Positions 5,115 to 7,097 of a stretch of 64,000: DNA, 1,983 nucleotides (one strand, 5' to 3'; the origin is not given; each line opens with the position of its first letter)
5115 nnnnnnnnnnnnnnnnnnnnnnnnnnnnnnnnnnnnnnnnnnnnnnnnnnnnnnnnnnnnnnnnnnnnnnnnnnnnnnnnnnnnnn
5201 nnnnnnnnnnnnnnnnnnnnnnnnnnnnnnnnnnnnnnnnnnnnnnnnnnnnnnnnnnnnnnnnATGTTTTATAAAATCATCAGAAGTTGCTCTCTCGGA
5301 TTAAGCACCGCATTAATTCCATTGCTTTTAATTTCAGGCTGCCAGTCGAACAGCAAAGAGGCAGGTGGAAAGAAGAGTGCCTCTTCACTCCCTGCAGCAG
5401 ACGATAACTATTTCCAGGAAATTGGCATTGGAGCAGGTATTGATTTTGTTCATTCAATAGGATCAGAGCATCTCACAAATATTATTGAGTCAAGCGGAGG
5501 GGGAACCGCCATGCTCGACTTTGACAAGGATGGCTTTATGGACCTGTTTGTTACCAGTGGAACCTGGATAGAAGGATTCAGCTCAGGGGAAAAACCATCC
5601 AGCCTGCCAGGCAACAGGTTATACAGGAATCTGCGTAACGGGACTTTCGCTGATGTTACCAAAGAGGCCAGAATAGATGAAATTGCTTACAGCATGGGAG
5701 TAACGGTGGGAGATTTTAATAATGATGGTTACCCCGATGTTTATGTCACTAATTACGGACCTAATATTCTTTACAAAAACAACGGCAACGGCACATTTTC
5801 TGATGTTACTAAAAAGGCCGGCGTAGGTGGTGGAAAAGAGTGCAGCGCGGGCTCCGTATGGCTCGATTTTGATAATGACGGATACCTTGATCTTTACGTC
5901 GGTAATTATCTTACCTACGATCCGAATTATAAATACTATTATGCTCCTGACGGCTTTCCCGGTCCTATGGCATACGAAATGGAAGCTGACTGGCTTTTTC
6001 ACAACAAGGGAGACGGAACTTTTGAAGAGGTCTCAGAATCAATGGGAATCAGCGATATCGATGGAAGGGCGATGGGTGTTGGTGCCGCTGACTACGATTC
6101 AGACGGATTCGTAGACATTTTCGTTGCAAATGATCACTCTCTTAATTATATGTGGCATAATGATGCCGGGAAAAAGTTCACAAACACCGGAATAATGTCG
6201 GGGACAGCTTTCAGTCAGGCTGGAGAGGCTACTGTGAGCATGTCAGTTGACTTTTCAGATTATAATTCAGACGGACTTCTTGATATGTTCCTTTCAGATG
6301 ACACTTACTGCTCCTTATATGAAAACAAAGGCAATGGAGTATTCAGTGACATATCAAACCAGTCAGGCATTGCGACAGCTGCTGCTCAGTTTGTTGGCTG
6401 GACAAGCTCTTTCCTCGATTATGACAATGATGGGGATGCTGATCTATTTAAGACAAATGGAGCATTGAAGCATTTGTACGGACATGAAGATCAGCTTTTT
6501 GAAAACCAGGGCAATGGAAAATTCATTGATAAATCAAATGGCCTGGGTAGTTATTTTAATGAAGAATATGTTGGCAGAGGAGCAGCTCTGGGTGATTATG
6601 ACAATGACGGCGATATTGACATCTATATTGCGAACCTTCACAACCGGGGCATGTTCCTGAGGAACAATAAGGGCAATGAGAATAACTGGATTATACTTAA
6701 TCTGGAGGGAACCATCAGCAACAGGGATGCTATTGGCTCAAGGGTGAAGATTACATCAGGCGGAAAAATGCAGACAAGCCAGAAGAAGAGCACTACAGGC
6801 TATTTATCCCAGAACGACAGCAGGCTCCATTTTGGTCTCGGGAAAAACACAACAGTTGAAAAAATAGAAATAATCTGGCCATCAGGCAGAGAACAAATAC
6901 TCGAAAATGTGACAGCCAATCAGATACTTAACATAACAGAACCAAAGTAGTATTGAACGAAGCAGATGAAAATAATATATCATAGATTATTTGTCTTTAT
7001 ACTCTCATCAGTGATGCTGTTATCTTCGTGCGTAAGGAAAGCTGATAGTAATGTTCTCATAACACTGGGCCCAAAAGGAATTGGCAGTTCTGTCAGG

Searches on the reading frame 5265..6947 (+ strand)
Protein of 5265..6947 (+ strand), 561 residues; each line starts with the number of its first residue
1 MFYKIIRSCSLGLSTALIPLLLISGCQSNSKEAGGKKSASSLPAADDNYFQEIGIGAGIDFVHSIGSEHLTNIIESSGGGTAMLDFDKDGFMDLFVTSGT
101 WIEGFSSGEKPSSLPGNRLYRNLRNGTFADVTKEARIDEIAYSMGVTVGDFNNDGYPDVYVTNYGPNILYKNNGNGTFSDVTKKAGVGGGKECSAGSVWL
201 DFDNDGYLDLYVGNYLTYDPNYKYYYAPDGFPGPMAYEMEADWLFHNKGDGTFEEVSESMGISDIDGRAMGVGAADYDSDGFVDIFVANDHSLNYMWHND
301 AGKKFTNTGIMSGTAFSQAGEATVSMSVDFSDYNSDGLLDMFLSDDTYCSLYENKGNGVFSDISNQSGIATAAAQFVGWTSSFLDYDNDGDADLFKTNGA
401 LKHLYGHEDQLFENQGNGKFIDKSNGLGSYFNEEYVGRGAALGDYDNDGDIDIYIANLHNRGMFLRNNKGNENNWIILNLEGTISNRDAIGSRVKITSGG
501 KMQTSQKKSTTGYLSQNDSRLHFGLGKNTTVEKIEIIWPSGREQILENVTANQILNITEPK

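Call 17: search_protein_families(library=pfam, proteins=[window:5265-6947:+], max_evalue=0.001)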
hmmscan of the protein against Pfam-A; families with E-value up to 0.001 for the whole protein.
window:5265-6947:+ (561 aa): 3 families
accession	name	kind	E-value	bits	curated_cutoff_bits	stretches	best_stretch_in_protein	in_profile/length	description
PF13517.12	FG-GAP_3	-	2.3e-55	185.5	26.9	6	150-212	1-61/61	FG-GAP-like repeat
PF07593.17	UnbV_ASPIC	-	7.5e-24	83.8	23.4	1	489-555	1-67/68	ASPIC and UnbV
PF01839.29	FG-GAP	-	3.4e-19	68.8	22.1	1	146-177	5-33/37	FG-GAP repeat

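Call 18: search_protein_families(library=ncbifam, proteins=[window:5265-6947:+], max_evalue=0.001)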
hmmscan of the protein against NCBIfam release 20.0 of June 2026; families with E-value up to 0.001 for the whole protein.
window:5265-6947:+ (561 aa): 0 families
